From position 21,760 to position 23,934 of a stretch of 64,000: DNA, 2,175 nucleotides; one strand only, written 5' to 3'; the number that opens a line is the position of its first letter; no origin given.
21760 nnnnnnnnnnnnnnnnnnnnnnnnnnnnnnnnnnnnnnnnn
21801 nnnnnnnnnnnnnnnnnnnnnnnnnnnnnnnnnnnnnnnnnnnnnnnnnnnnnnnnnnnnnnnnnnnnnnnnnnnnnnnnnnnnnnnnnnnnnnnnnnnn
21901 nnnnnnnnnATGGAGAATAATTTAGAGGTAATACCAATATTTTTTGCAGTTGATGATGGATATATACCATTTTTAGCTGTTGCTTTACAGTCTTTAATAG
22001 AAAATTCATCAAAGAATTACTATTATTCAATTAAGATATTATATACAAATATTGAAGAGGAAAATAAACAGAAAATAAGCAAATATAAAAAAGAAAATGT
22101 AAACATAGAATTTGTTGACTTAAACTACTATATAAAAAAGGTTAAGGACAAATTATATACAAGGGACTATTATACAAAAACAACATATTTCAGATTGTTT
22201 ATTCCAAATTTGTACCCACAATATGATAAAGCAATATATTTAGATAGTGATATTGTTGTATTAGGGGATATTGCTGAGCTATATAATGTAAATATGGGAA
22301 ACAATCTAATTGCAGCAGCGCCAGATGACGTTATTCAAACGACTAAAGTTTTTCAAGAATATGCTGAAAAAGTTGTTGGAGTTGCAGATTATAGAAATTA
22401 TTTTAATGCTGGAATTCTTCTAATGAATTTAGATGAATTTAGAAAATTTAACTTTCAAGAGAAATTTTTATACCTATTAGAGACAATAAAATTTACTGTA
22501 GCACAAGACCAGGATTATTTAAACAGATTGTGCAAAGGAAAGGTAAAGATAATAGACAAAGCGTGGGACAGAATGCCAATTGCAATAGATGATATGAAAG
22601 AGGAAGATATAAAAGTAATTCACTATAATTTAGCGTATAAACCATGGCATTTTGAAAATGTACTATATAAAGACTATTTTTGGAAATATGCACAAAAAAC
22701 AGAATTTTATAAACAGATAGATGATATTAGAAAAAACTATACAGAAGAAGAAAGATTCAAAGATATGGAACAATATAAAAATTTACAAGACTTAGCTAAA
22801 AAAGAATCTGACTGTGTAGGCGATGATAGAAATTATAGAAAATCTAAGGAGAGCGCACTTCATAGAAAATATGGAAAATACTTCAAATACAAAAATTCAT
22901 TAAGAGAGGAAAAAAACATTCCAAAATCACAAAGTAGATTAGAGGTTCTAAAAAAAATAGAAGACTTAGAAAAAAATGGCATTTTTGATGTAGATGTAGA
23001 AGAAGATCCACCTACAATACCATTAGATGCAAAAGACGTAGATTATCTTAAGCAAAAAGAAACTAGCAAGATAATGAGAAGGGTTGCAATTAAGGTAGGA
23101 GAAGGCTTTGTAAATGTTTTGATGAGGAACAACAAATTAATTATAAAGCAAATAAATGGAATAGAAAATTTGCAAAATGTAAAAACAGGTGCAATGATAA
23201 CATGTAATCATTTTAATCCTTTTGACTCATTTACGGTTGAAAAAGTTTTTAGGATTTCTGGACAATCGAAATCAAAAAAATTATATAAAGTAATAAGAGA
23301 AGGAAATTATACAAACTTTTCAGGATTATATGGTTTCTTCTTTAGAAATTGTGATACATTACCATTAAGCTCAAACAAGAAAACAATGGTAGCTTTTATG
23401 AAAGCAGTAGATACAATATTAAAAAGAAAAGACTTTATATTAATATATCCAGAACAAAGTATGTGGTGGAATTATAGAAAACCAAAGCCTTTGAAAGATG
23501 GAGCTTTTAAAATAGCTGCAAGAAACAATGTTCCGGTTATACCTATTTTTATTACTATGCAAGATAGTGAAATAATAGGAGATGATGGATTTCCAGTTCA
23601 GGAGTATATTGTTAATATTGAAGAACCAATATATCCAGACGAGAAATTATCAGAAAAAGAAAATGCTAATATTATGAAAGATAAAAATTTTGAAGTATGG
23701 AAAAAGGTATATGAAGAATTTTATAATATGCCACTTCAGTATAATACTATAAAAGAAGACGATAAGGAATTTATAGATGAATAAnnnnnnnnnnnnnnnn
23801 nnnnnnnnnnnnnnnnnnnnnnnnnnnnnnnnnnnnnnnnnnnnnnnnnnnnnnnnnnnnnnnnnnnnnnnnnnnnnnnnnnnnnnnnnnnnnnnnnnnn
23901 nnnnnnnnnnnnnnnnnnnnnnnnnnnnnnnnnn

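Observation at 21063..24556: Operon of a GT8 glycosyltransferase, a GT8::PlsC-acyltransferase fusion and a second acyltransferase directly downstream of ppdK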

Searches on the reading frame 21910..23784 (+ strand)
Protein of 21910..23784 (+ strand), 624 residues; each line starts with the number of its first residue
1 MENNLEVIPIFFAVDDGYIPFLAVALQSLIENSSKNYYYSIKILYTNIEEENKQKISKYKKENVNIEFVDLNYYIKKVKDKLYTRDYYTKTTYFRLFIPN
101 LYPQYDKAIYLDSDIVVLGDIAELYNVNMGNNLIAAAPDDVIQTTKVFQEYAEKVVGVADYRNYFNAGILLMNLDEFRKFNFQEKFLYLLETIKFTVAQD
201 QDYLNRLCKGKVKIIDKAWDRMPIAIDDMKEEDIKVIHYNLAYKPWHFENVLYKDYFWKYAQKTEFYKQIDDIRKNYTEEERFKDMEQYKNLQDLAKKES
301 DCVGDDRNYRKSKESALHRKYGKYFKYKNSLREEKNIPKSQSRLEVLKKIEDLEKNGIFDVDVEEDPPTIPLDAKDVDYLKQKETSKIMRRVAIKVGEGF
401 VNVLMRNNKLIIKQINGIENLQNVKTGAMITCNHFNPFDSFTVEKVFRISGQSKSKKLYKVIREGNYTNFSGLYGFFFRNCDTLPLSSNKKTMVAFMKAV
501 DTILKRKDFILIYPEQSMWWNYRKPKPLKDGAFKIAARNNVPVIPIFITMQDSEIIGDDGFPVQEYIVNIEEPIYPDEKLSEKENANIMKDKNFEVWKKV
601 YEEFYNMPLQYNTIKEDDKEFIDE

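Call 3: search_protein_families(library=pfam, proteins=[window:21910-23784:+], max_evalue=0.1)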
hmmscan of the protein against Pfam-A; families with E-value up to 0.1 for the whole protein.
window:21910-23784:+ (624 aa): 3 families
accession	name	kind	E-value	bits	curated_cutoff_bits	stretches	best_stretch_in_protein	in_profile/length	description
PF01501.26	Glyco_transf_8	-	2e-47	162.4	24.3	1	9-248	1-251/253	Glycosyl transferase family 8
PF01553.26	Acyltransferase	-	1.5e-12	47.9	23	1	415-548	4-131/132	Acyltransferase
PF18404.7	Glyco_transf_24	-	5.8e-05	23.1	25.7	1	18-205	12-202/268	Glucosyltransferase 24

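Call 4: search_protein_families(library=ncbifam, proteins=[window:21910-23784:+], max_evalue=0.1)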
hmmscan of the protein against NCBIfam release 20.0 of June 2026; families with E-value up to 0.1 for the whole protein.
window:21910-23784:+ (624 aa): 4 families
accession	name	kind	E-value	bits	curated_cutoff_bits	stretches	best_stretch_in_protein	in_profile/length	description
NF011718.0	PRK15171.1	equivalog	5.7e-18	65.2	461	1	7-290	27-316/337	lipopolysaccharide 3-alpha-galactosyltransferase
TIGR00530.1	AGP_acyltrn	subfamily_domain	3.6e-10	39.7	102.95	1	423-548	13-129/130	1-acylglycerol-3-phosphate O-acyltransferase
NF011593.0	PRK15018.1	equivalog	0.0038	17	501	1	428-555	67-186/245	1-acylglycerol-3-phosphate O-acyltransferase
NF006386.0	PRK08633.1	equivalog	0.0044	14.7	1221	1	414-549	430-552/1147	acyl-[ACP]--phospholipid O-acyltransferase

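Call 5: find_homologous_proteins(query=window:21910-23784:+)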
Query window:21910-23784:+ (624 aa): 3299 proteins with E <= 0.001 among 8000 candidates; the best 120 are listed.
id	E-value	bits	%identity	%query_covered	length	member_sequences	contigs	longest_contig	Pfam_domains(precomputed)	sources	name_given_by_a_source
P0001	0.0e+0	1399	100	100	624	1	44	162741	PF01501.27,PF01553.27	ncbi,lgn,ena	-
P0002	0.0e+0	1391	99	100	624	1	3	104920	PF01501.27,PF01553.27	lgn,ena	-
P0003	0.0e+0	1390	99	100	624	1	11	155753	PF01501.27,PF01553.27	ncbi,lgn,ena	-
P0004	0.0e+0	1386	99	100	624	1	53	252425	PF01501.27,PF01553.27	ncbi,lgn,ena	-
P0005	0.0e+0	1386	99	100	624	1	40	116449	PF01501.27,PF01553.27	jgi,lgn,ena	-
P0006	0.0e+0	1385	98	100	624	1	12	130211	PF01501.27,PF01553.27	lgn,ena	-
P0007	0.0e+0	1384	99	100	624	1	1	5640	PF01501.27,PF01553.27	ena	-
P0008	0.0e+0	1384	98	100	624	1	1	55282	PF01501.27,PF01553.27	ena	-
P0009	0.0e+0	1383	99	100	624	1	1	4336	PF01501.27,PF01553.27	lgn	-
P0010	0.0e+0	1383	99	100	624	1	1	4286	PF01501.27,PF01553.27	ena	-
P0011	0.0e+0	1382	99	100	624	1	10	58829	PF01501.27,PF01553.27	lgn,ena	-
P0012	0.0e+0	1381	98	100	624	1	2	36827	PF01501.27,PF01553.27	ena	-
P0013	0.0e+0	1381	99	100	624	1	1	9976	PF01501.27,PF01553.27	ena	-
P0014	0.0e+0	1381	98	100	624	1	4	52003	PF01501.27,PF01553.27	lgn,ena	-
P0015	0.0e+0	1380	98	100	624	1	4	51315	PF01501.27,PF01553.27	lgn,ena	-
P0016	0.0e+0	1379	98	100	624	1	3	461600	PF01501.27,PF01553.27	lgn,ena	-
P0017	0.0e+0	1377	98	100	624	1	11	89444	PF01501.27,PF01553.27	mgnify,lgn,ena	mgnify:FL=1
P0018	0.0e+0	1377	98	100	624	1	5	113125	PF01501.27,PF01553.27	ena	-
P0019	0.0e+0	1377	98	100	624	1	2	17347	PF01501.27,PF01553.27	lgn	-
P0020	0.0e+0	1377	98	100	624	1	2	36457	PF01501.27,PF01553.27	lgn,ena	-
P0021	0.0e+0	1377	98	100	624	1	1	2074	PF01501.27,PF01553.27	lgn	-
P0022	0.0e+0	1375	98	100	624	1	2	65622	PF01501.27,PF01553.27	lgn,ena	-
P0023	0.0e+0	1375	98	100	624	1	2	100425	PF01501.27,PF01553.27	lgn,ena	-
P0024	0.0e+0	1375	98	100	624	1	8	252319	PF01501.27,PF01553.27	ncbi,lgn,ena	-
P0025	0.0e+0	1374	98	100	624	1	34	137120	PF01501.27,PF01553.27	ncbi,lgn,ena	-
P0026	0.0e+0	1373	98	100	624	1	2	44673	PF01501.27,PF01553.27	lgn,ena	-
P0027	0.0e+0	1370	98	100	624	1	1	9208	PF01501.27,PF01553.27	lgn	-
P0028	0.0e+0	1354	97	100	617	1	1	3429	PF01501.27,PF01553.27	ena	-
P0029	0.0e+0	1319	93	100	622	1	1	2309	PF01501.27,PF01553.27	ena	-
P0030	0.0e+0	1303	93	98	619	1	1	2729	PF01501.27,PF01553.27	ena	-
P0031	0.0e+0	1298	94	98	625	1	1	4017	PF01501.27,PF01553.27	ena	-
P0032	0.0e+0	1250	98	90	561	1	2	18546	PF01501.27,PF01553.27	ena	-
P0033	0.0e+0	1249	89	100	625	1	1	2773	PF01501.27,PF01553.27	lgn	-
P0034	0.0e+0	1240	88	100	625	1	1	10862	PF01501.27,PF01553.27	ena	-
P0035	0.0e+0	1126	98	82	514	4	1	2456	PF01501.27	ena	-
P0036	0.0e+0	1124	80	99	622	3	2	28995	PF01501.27,PF01553.27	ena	-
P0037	0.0e+0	1105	78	100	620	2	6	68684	PF01501.27,PF01553.27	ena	-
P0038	0.0e+0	1065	77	98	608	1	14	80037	PF01501.27,PF01553.27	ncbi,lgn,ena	-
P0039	0.0e+0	1064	76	100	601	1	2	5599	PF01501.27,PF01553.27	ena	-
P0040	0.0e+0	1064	77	99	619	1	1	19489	PF01501.27,PF18404.8,PF01553.27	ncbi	-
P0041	0.0e+0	1063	77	98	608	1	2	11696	PF01501.27,PF01553.27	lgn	-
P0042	0.0e+0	1063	76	99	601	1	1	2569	PF01501.27,PF01553.27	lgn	-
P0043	0.0e+0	1062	76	100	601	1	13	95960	PF01501.27,PF01553.27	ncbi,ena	-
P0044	0.0e+0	1062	77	98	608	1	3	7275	PF01501.27,PF01553.27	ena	-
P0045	0.0e+0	1061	75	100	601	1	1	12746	PF01501.27,PF18404.8,PF01553.27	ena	-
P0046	0.0e+0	1061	77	98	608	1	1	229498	PF01501.27,PF01553.27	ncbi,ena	-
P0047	0.0e+0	1061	75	100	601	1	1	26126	PF01501.27,PF01553.27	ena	-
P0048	0.0e+0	1061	77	98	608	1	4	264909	PF01501.27,PF01553.27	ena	-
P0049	0.0e+0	1061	75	100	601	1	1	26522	PF01501.27,PF18404.8,PF01553.27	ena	-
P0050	0.0e+0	1061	75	100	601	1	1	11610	PF01501.27,PF01553.27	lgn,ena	-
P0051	0.0e+0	1060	75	100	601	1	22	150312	PF01501.27,PF01553.27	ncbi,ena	-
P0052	0.0e+0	1060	75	100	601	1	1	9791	PF01501.27,PF18404.8,PF01553.27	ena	-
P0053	0.0e+0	1060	75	100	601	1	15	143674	PF01501.27,PF18404.8,PF01553.27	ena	-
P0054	0.0e+0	1058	75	100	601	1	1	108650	PF01501.27,PF01553.27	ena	-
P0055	0.0e+0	1058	75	100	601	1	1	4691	PF01501.27,PF18404.8,PF01553.27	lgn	-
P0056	0.0e+0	1058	75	100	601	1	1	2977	PF01501.27,PF01553.27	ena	-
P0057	0.0e+0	1057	75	100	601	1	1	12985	PF01501.27,PF18404.8,PF01553.27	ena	-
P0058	0.0e+0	1057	75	100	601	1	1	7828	PF01501.27,PF18404.8,PF01553.27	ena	-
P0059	0.0e+0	1056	75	100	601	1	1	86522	PF01501.27,PF01553.27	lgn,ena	-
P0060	0.0e+0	1056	75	100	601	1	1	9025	PF01501.27,PF01553.27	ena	-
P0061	0.0e+0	1056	75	100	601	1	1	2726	PF01501.27,PF01553.27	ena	-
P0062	0.0e+0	1055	75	100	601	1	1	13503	PF01501.27,PF01553.27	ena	-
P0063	0.0e+0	1055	75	100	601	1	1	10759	PF01501.27,PF18404.8,PF01553.27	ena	-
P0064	0.0e+0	1055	75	100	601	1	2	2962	PF01501.27,PF18404.8,PF01553.27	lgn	-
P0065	0.0e+0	1055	75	100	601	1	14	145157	PF01501.27,PF01553.27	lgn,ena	-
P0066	0.0e+0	1055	75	100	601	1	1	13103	PF01501.27,PF18404.8,PF01553.27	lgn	-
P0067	0.0e+0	1054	75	100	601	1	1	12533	PF01501.27,PF01553.27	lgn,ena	-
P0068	0.0e+0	1054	75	100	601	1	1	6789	PF01501.27,PF18404.8,PF01553.27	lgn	-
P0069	0.0e+0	1054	75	100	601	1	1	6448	PF01501.27,PF18404.8,PF01553.27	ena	-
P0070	0.0e+0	1054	75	100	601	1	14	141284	PF01501.27,PF18404.8,PF01553.27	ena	-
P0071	0.0e+0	1054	75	100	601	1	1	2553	PF01501.27,PF18404.8,PF01553.27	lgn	-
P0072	0.0e+0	1054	75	100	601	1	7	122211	PF01501.27,PF01553.27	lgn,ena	-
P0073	0.0e+0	1054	75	100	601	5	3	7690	PF01501.27,PF01553.27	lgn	-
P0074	0.0e+0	1054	75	100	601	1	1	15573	PF01501.27,PF01553.27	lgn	-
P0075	0.0e+0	1054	75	100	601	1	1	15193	PF01501.27,PF01553.27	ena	-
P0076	0.0e+0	1054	75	100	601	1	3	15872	PF01501.27,PF01553.27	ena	-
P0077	0.0e+0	1053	75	100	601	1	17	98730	PF01501.27,PF18404.8,PF01553.27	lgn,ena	-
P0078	0.0e+0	1053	75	100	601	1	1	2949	PF01501.27,PF01553.27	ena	-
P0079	0.0e+0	1053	75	100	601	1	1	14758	PF01501.27,PF18404.8,PF01553.27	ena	-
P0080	0.0e+0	1053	74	100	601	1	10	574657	PF01501.27,PF01553.27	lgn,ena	-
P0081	0.0e+0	1053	75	100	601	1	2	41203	PF01501.27,PF01553.27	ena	-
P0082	0.0e+0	1053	75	100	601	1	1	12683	PF01501.27,PF18404.8,PF01553.27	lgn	-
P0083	0.0e+0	1052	74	100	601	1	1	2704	PF01501.27,PF18404.8,PF01553.27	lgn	-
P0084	0.0e+0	1052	75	100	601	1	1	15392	PF01501.27,PF01553.27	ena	-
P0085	0.0e+0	1052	75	100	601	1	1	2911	PF01501.27,PF01553.27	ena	-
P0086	0.0e+0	1052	75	100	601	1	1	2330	PF01501.27,PF18404.8,PF01553.27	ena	-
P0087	0.0e+0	1052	74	100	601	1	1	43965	PF01501.27,PF01553.27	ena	-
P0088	0.0e+0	1052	74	100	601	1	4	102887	PF01501.27,PF01553.27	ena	-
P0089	0.0e+0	1051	74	100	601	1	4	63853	PF01501.27,PF01553.27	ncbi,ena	-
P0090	0.0e+0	1051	74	100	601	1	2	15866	PF01501.27,PF01553.27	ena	-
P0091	0.0e+0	1051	75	100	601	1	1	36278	PF01501.27,PF01553.27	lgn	-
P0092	0.0e+0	1051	75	100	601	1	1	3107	PF01501.27,PF01553.27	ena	-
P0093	0.0e+0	1051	74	100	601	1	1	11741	PF01501.27,PF01553.27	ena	-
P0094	0.0e+0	1050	74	100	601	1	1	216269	PF01501.27,PF01553.27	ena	-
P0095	0.0e+0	1050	74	100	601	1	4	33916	PF01501.27,PF01553.27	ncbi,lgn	-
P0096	0.0e+0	1050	75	100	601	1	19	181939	PF01501.27,PF18404.8,PF01553.27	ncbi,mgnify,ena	mgnify:CR=1 FL=1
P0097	0.0e+0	1050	75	100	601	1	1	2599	PF01501.27,PF01553.27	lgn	-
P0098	0.0e+0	1050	74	100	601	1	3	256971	PF01501.27,PF18404.8,PF01553.27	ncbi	-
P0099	0.0e+0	1049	75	100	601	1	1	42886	PF01501.27,PF01553.27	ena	-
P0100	0.0e+0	1049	75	100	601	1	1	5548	PF01501.27,PF18404.8,PF01553.27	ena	-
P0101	0.0e+0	1049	75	100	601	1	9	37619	PF01501.27,PF18404.8,PF01553.27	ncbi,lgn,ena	-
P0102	0.0e+0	1049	74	100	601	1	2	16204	PF01501.27,PF01553.27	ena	-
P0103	0.0e+0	1049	75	100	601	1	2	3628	PF01501.27,PF01553.27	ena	-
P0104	0.0e+0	1049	74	100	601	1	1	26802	PF01501.27,PF01553.27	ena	-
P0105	0.0e+0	1049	75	100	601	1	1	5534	PF01501.27,PF18404.8,PF01553.27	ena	-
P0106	0.0e+0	1048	74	100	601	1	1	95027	PF01501.27,PF01553.27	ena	-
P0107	0.0e+0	1048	74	100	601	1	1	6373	PF01501.27,PF01553.27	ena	-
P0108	0.0e+0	1048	75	100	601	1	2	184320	PF01501.27,PF18404.8,PF01553.27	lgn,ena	-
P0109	0.0e+0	1048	74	100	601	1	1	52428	PF01501.27,PF01553.27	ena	-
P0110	0.0e+0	1047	75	100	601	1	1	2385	PF01501.27,PF18404.8,PF01553.27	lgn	-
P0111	0.0e+0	1047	75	100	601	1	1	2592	PF01501.27,PF18404.8,PF01553.27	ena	-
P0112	0.0e+0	1047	74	100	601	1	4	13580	PF01501.27,PF18404.8,PF01553.27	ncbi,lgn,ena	-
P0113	0.0e+0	1046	74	100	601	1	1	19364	PF01501.27,PF18404.8,PF01553.27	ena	-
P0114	0.0e+0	1046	74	100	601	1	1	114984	PF01501.27,PF01553.27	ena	-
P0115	0.0e+0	1046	74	100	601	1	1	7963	PF01501.27,PF01553.27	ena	-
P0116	0.0e+0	1044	74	100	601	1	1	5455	PF01501.27,PF18404.8,PF01553.27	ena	-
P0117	0.0e+0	1044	74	100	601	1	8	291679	PF01501.27,PF18404.8,PF01553.27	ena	-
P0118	0.0e+0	1044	74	100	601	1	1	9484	PF01501.27,PF18404.8,PF01553.27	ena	-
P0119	0.0e+0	1044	74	100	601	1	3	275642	PF01501.27,PF18404.8,PF01553.27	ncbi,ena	-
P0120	0.0e+0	1044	74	100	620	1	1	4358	PF01501.27,PF18404.8,PF01553.27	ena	-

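Call 6: find_related_loci(query=window:21910-23784:+, collection=genome_contigs, flank=6000)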
Query window:21910-23784:+ (624 aa) in genome_contigs; peptide patterns used: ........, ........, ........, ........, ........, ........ (x = any residue, [..] = any of these).
599 stretches matched a pattern (row limit reached: there are more); 574 encode a relative of the query (tblastn E <= 1e-3); the best 80 are kept; 80 distinct loci.
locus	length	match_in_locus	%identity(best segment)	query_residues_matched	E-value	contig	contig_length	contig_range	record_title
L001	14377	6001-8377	75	1-624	0e+0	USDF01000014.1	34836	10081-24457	uncultured Clostridium sp. isolate UMGS1612 genome assembly, contig: NODE_322_length_34836_cov_4.122279, whole genome sh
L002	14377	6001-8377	75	1-624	0e+0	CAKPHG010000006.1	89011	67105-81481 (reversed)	MAG: uncultured Clostridia bacterium isolate REFINED_METABAT215_TOP10_CONTIGS_1500_ASSEMBLY_K77_MERGED__Hadza_MoBio_hadz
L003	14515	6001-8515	74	1-624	0e+0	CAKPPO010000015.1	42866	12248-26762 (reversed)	MAG: uncultured Clostridia bacterium isolate REFINED_METABAT215_TOP10_CONTIGS_1500_ASSEMBLY_K77_MERGED__Hadza_MoBio_hadz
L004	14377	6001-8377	74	1-624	0e+0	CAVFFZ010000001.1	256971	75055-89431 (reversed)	Lachnospiraceae bacterium isolate G02614-L1_cleanbin_000025 genome assembly, contig: Spades_G02614-L1_contig_8, whole ge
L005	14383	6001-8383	74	1-624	0e+0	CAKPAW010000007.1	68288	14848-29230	MAG: uncultured Clostridia bacterium isolate REFINED_METABAT215_TOP10_CONTIGS_1500_ASSEMBLY_K77_MERGED__Nepal_MoBio_Fibe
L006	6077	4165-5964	75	1-624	0e+0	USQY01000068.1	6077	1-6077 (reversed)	uncultured Clostridium sp. isolate UMGS1995 genome assembly, contig: NODE_6455_length_6077_cov_6.177848, whole genome sh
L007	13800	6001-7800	74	1-624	0e+0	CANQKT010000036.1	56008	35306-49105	MAG: uncultured Clostridia bacterium isolate Lapin-027__bin27 genome assembly, contig: Lapin-027__NODE_410_length_56008_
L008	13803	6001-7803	72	1-624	0e+0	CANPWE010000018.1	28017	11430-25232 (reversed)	MAG: uncultured Clostridia bacterium isolate Lapin-001__bin11 genome assembly, contig: Lapin-001__NODE_1983_length_28017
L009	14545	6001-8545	72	1-623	0e+0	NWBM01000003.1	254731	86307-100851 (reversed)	MAG: Lachnospiraceae bacterium Phil5 707_L1_merged_contig_445, whole genome shotgun sequence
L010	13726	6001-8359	71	1-619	0e+0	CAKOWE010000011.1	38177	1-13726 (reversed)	MAG: uncultured Clostridia bacterium isolate REFINED_METABAT215_TOP10_CONTIGS_1500_ASSEMBLY_K77_MERGED__Hadza_MoBio_hadz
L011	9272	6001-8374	70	1-620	0e+0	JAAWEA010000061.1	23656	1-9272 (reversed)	MAG: Clostridia bacterium isolate ABMPRH_61_1 k141_1233215, whole genome shotgun sequence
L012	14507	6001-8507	70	1-615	0e+0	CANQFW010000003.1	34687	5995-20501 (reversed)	MAG: uncultured Clostridia bacterium isolate Lapin-003-2__bin40 genome assembly, contig: Lapin-003-2__NODE_1176_length_3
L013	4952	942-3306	69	1-616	0e+0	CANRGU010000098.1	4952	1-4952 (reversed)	MAG: uncultured Clostridia bacterium isolate Lapin-021__bin83 genome assembly, contig: Lapin-021__NODE_20850_length_4952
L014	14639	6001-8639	66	1-617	0e+0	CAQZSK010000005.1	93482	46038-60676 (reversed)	MAG TPA_asm: uncultured Clostridia bacterium isolate MGBC162590 genome assembly, contig: MGBC162590.5, whole genome shot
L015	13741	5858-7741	66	1-617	0e+0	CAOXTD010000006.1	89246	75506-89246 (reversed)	MAG TPA_asm: uncultured Clostridia bacterium isolate MGBC109261 genome assembly, contig: MGBC109261.6, whole genome shot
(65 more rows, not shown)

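Call 15: search_solved_structures(query=window:21910-23784:+, max_evalue=0.01)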
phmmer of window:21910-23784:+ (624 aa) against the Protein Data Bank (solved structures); distinct sequences matched with E-value up to 0.01: 4.
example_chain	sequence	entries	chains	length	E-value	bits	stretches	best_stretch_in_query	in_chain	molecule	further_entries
6u4b_A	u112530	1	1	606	3.9e-23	85.2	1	7-221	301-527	WbbM protein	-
1g9r_A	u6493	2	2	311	1.1e-20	77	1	10-224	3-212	GLYCOSYL TRANSFERASE | GALACTOSYL TRANSFERASE LGTC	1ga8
1ss9_A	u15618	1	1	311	2.9e-20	75.7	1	10-224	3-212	alpha-1,4-galactosyl transferase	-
5gvv_A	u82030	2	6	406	1.4e-09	40.4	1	10-219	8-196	Glycosyl transferase family 8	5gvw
